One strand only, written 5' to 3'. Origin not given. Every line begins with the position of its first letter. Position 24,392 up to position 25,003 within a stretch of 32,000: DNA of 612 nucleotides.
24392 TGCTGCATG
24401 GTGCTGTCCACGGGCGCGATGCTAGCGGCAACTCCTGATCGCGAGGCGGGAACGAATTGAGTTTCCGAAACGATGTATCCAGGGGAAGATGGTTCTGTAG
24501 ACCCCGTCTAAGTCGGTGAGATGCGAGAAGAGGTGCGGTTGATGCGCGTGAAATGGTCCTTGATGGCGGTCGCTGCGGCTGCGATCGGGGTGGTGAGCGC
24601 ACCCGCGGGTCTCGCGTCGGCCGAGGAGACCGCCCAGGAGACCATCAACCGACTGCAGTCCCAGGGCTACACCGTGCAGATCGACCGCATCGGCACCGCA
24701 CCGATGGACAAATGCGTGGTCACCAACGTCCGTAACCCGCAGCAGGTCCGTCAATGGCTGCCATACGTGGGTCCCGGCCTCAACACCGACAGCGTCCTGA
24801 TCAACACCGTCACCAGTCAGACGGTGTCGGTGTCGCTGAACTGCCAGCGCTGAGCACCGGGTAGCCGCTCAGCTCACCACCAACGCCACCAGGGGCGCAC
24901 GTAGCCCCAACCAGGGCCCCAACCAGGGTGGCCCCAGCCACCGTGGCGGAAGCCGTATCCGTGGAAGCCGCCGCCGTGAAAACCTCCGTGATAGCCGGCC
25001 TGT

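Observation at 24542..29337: Mirror-image cassette: two paralogous pairs of tiny exported proteins bracket the divergent oxalyl-CoA genes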

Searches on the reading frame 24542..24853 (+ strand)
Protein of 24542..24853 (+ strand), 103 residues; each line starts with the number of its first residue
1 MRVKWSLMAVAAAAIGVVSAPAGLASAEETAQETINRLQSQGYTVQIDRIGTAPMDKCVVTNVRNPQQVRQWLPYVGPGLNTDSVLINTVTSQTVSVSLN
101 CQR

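Call 3: search_protein_families(library=pfam, proteins=[window:24542-24853:+], max_evalue=1)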
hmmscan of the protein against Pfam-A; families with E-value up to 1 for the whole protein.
window:24542-24853:+ (103 aa): 1 family
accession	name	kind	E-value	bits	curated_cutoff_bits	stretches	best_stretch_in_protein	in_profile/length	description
PF00563.25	EAL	-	0.043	13.6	31.3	1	24-52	128-156/236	EAL domain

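Call 4: search_protein_families(library=ncbifam, proteins=[window:24542-24853:+], max_evalue=1)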
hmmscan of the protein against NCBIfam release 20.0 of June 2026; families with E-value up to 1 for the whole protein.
window:24542-24853:+ (103 aa): 4 families
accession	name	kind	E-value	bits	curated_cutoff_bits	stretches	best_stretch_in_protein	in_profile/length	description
NF012214.1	D_ala_D_ser_VanC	exception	0.0036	16.5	650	1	4-48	137-181/350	D-alanine--D-serine ligase VanC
NF033776.1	stress_YhcN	equivalog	0.018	15.4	125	1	10-56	5-51/87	peroxide/acid stress response protein YhcN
NF000207.3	D_ala_D_ser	equivalog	0.18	10.9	520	1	7-48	134-175/342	D-alanine--D-serine ligase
TIGR02811.1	formate_TAT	hypoth_equivalog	0.21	12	48.45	1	8-43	18-53/66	formate dehydrogenase region TAT target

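Call 7: find_homologous_proteins(query=window:24542-24853:+, max_evalue=0.001)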
Query window:24542-24853:+ (103 aa): 506 proteins with E <= 0.001 among 515 candidates; the best 120 are listed.
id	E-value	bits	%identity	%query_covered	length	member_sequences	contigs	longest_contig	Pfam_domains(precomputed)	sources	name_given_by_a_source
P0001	6.2e-54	197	92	100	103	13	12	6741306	-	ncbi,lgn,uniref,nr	ncbi:hypothetical protein [Mycolicibacterium goodii]|uniref:PASTA domain-containing protein n=1 Tax=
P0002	2.0e-48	180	80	100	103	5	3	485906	-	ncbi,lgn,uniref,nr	ncbi:hypothetical protein H7J87_28445 [Mycolicibacterium wolinskyi]|uniref:DUF732 domain-containing 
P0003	7.6e-47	175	76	98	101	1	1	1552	-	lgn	-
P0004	8.4e-47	174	80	100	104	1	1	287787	-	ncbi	ncbi:hypothetical protein [Mycolicibacterium sp. XJ870]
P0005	1.5e-46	174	77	98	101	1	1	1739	-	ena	-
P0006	5.6e-46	172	77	100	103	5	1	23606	-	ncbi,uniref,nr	ncbi:hypothetical protein [Mycolicibacterium mageritense]|uniref:hypothetical protein n=1 Tax=Mycoli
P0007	1.3e-44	167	77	100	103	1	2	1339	-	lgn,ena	-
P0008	3.1e-44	166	73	100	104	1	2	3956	-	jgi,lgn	jgi:hypothetical protein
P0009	7.0e-44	165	76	100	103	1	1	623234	-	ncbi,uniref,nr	ncbi:hypothetical protein M1247_04530 [Mycobacterium sp. 21AC1]|uniref:hypothetical protein n=1 Tax=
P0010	1.6e-43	164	75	100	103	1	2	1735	-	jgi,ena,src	jgi:hypothetical protein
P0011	1.9e-43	164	75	99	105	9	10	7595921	-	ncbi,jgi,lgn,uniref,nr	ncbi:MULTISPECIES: hypothetical protein [Mycobacteriaceae]|jgi:hypothetical protein|uniref:PASTA dom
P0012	2.6e-43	163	75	100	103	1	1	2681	-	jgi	jgi:hypothetical protein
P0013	7.9e-43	162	76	100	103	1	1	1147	-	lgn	-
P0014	8.2e-43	162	74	100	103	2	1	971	-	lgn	-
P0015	1.6e-42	161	75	99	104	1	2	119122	-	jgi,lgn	jgi:hypothetical protein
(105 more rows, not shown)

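Call 11: find_related_loci(query=A1, collection=genome_contigs, flank=6000)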
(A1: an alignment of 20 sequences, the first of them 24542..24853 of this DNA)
Query A1 (103 aa) in genome_contigs; peptide patterns used: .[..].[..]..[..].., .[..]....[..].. (x = any residue, [..] = any of these).
153 stretches matched a pattern; 123 encode a relative of the query (tblastn E <= 1e-3); the best 80 are kept; 80 distinct loci.
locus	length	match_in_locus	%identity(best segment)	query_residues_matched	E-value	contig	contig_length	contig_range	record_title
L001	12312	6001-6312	75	1-102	2e-48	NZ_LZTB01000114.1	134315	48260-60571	Mycobacterium sp. 852013-50091_SCH5140682 contig_72, whole genome shotgun sequence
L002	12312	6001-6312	75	1-102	2e-48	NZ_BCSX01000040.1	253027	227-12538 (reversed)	Mycolicibacterium brisbanense strain JCM15654, whole genome shotgun sequence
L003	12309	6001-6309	73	1-103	2e-47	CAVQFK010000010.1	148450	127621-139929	MAG: uncultured Actinomycetota bacterium isolate MFD04212.bin.2.228 genome assembly, contig: contig_4140, whole genome s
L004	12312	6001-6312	74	1-102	8e-48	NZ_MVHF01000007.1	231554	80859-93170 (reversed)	Mycobacterium aquaticum strain RW6 NODE_7_length_231554_cov_41.7755, whole genome shotgun sequence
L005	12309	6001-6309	71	1-103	6e-47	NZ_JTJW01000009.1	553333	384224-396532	Mycolicibacterium setense strain DSM 45070 NODE_6, whole genome shotgun sequence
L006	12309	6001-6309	68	1-103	2e-46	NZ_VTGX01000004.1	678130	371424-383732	Mycolicibacterium sp. CBMA 247 strain CBMA247 Contig4, whole genome shotgun sequence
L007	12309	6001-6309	80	1-103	2e-46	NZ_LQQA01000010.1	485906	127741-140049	Mycolicibacterium wolinskyi strain ATCC 700010 contig_18, whole genome shotgun sequence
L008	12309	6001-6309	70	1-103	1e-46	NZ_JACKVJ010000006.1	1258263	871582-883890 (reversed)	Mycolicibacterium houstonense strain DSM 44676 MHOUDSM44676_contig000009, whole genome shotgun sequence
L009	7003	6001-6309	66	1-103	5e-45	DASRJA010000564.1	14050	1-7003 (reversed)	MAG TPA_asm: Mycobacterium sp. isolate SMAG_U10124 k141_4145220, whole genome shotgun sequence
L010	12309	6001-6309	67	1-103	6e-45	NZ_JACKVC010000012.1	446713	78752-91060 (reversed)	Mycolicibacterium porcinum strain DSM 44242 MPCMDSM44242_contig000012, whole genome shotgun sequence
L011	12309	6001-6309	67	1-103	1e-44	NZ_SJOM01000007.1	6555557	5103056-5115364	Mycobacterium sp. DL99 Scaffold_1, whole genome shotgun sequence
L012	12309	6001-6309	65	1-103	1e-44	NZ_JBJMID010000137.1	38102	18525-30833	MAG: Mycobacterium sp. isolate H3_16_all_fractions_metab_conc_118_66_0 k255_3395946, whole genome shotgun sequence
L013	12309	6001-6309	72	1-103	1e-44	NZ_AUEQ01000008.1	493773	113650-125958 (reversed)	Mycobacterium sp. URHD0025 H977DRAFT_scaffold00005.5_C, whole genome shotgun sequence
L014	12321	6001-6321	69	1-103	1e-44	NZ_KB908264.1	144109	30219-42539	Mycobacterium sp. 141 H276DRAFT_scaffold00010.10, whole genome shotgun sequence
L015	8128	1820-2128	68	1-103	2e-44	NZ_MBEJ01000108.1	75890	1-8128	Mycobacterium sp. NS-7484 contig_67, whole genome shotgun sequence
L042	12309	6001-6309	67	1-103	7e-39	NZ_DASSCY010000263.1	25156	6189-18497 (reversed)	MAG: Mycobacterium sp. isolate SMAG_U934 k141_527648, whole genome shotgun sequence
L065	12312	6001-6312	57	1-103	5e-35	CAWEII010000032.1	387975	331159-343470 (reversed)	MAG: uncultured Actinomycetota bacterium isolate MFD09212.bin.4.535 genome assembly, contig: contig_9852, whole genome s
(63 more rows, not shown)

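Call 14: search_protein_representatives(alignment_id=A1)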
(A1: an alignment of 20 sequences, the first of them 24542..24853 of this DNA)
Query: 20 sequences, 103 profile positions. Proteins with E-value up to 0.001 (for the whole library): 399; up to 1e-10: 111; up to 1e-30: 9. The best 150 are listed.
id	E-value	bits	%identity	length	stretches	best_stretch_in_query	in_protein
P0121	2.0e-38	146.4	-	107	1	5-102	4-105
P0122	2.2e-36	139.9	-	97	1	29-103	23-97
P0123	8.1e-35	134.8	-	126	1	36-103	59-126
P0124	2.0e-33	130.4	-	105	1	1-102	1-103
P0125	2.5e-33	130.0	-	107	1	1-102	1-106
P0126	3.4e-31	123.2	-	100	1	1-102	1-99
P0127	3.5e-31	123.2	-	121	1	21-102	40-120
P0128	3.8e-31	123.0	-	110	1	1-82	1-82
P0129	6.4e-31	122.3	-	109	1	6-102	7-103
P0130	3.8e-30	119.8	-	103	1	41-103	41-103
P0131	6.7e-30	119.0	-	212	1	1-80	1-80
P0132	3.2e-28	113.7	-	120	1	5-102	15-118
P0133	8.6e-28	112.3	-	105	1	1-102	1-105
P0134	1.1e-27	111.9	-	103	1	1-102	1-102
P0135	1.1e-27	111.9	-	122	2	4-81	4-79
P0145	2.0e-24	101.5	-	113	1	8-103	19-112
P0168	3.8e-19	84.5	-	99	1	7-102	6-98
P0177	6.2e-17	77.4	-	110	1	6-102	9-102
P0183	3.5e-16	75.0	-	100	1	7-101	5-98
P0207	4.2e-13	65.1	-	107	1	4-102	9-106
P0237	2.4e-10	56.2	-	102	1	7-101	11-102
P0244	3.4e-10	55.7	-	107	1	7-101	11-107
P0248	5.7e-10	55.0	-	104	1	8-96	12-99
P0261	3.8e-09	52.4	-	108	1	8-101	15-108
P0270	7.4e-09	51.4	-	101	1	11-101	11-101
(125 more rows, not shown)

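Call 18: predict_structure(alignment_id=A1)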
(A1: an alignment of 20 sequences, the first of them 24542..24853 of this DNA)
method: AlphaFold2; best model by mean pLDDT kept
length: 103 residues; sequences in the alignment: 20
mean_pLDDT: 57.6   pTM: 0.34
mean pLDDT of the five models: 57.6, 53.1, 52.1, 51.2, 50.5
residues with pLDDT >= 90: 0; 70-90: 11; 50-70: 63; < 50: 29
segments of 3 or more residues with pLDDT < 50: 1-29
pLDDT, mean of each block of 10 residues (from residue 1): 39 36 41 64 66 67 62 68 67 65 64
secondary structure, 60 per line:
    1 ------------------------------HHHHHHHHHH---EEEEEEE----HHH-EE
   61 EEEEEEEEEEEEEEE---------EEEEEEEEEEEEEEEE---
elements in order: H31-40 E44-50 E59-75 E85-100
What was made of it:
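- Tried and rejected: The first AF2 model, built from a shallow alignment, was poor (pLDDT 57, call 18).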

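Call 27: list_cluster_members(proteins=[window:24542-24853:+, window:29023-29337:-, window:24874-25134:-, window:28695-29018:+, window:26930-28660:+, window:25261-26787:-])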
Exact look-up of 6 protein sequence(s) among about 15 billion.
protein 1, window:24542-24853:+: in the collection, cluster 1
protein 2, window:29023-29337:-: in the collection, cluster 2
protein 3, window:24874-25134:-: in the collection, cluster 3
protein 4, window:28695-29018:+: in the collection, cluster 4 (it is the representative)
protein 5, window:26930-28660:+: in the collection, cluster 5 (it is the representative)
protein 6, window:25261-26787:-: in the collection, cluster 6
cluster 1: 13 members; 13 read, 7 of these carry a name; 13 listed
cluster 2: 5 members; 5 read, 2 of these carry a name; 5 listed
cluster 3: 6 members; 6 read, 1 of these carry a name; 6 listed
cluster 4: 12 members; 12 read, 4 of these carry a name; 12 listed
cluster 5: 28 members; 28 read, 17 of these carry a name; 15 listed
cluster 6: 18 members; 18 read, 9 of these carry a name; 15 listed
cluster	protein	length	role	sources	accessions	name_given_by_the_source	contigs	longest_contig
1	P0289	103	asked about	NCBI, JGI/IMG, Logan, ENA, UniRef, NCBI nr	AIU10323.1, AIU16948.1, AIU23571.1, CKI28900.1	hypothetical protein [Mycolicibacterium smegmatis] | hypothetical protein n=1 Tax=Mycolicibacterium smegmatis TaxID=1772 RepID=UPI00048E2195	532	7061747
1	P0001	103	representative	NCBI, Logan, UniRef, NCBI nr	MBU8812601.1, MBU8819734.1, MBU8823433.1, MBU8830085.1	hypothetical protein [Mycolicibacterium goodii] | PASTA domain-containing protein n=1 Tax=Mycolicibacterium goodii TaxID=134601 ...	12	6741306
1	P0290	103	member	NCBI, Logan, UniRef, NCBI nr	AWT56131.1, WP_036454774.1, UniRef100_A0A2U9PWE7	hypothetical protein [Mycolicibacterium smegmatis] | PASTA domain-containing protein n=1 Tax=Mycolicibacterium smegmatis (strain MKD8) ...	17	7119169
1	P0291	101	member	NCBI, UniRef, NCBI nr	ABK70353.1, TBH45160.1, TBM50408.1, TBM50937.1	hypothetical protein DIQ79_16410 [Mycolicibacterium smegmatis] | PASTA domain-containing protein n=1 Tax=Mycolicibacterium smegmatis (strain ATCC 700084 / ... | hypothetical protein MSMEG_5292 [Mycolicibacterium smegmatis MC2 155]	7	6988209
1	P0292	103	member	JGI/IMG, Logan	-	hypothetical protein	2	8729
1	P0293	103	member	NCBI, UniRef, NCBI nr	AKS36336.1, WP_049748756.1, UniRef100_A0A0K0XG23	hypothetical protein [Mycolicibacterium goodii] | PASTA domain-containing protein n=1 Tax=Mycolicibacterium goodii TaxID=134601 ... | hypothetical protein AFA91_14185 [Mycolicibacterium goodii]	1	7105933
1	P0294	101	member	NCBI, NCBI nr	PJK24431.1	hypothetical protein CSX11_00260 [Mycobacterium goodii] | hypothetical protein CSX11_00260 [Mycolicibacterium goodii]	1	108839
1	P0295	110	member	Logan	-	-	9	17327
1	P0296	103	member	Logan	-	-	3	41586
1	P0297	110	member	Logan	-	-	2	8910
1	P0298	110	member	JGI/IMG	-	-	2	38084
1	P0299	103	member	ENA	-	-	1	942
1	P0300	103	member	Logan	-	-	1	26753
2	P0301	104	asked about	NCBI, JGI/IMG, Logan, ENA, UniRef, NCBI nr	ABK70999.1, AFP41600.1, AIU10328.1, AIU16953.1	hypothetical protein [Mycolicibacterium smegmatis] | hypothetical protein | Uncharacterized protein n=3 Tax=Mycolicibacterium smegmatis TaxID=1772 RepID=A0R307_MYCS2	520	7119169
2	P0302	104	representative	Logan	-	-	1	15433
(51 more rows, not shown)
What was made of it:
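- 24542..24853 (+): A1 (MSMEG_5292): a 103-aa precursor of a roughly 75-aa secreted alpha+beta protein with two conserved Cys. Left flank of the variable slot. Identity to MSMEG_5292 (call 27).
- Closest known: PASTA domain. Same: UniRef labels several A-family members 'PASTA domain-containing protein' (calls 7, 27).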

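Call 36: search_solved_structures(query=A2, max_evalue=10, show_alignments=3)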
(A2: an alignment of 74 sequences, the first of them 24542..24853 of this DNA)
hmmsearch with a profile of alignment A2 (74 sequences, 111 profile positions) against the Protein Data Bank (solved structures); distinct sequences matched with E-value up to 10: 17.
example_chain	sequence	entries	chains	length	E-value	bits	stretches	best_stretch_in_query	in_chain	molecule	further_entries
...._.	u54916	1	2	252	0.12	15.4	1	46-100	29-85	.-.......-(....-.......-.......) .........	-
3osu_A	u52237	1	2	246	0.13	15.3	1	46-100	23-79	3-oxoacyl-[acyl-carrier-protein] reductase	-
2no4_A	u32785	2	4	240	0.28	14.2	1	35-64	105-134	(S)-2-haloacid dehalogenase IVA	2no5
7p5x_AY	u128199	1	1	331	0.41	13.7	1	18-83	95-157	Transcriptional regulator-like protein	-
9fnd_X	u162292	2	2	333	0.41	13.7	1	18-83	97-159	Transcriptional regulator-like protein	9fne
6pzm_A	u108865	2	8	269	0.52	13.3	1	44-75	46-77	3-ketoacyl-ACP reductase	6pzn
5dle_A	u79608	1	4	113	0.73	12.9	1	22-66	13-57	Pts system, fructose-specific iiabc component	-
4h27_A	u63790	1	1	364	0.76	12.8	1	18-56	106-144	L-serine dehydratase/L-threonine deaminase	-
1l7o_A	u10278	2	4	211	1.6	11.8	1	36-56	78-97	PHOSPHOSERINE PHOSPHATASE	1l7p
1f5s_A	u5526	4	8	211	1.6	11.8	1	36-56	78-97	PHOSPHOSERINE PHOSPHATASE (PSP) | Phosphoserine Phosphatase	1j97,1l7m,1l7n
7yvr_A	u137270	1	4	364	1.6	11.8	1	10-65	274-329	L-threonine aldolase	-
4v6f_DI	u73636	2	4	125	1.9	11.5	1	8-44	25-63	50S ribosomal protein L7/L12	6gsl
6ne1_B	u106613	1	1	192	2.2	11.3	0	18-55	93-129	Pfs, NACHT and Ankyrin domain protein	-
3ak4_A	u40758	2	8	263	2.3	11.3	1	19-65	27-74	NADH-dependent quinuclidinone reductase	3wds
8x9y_Z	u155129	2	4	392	2.6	11.1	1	8-83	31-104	Tri1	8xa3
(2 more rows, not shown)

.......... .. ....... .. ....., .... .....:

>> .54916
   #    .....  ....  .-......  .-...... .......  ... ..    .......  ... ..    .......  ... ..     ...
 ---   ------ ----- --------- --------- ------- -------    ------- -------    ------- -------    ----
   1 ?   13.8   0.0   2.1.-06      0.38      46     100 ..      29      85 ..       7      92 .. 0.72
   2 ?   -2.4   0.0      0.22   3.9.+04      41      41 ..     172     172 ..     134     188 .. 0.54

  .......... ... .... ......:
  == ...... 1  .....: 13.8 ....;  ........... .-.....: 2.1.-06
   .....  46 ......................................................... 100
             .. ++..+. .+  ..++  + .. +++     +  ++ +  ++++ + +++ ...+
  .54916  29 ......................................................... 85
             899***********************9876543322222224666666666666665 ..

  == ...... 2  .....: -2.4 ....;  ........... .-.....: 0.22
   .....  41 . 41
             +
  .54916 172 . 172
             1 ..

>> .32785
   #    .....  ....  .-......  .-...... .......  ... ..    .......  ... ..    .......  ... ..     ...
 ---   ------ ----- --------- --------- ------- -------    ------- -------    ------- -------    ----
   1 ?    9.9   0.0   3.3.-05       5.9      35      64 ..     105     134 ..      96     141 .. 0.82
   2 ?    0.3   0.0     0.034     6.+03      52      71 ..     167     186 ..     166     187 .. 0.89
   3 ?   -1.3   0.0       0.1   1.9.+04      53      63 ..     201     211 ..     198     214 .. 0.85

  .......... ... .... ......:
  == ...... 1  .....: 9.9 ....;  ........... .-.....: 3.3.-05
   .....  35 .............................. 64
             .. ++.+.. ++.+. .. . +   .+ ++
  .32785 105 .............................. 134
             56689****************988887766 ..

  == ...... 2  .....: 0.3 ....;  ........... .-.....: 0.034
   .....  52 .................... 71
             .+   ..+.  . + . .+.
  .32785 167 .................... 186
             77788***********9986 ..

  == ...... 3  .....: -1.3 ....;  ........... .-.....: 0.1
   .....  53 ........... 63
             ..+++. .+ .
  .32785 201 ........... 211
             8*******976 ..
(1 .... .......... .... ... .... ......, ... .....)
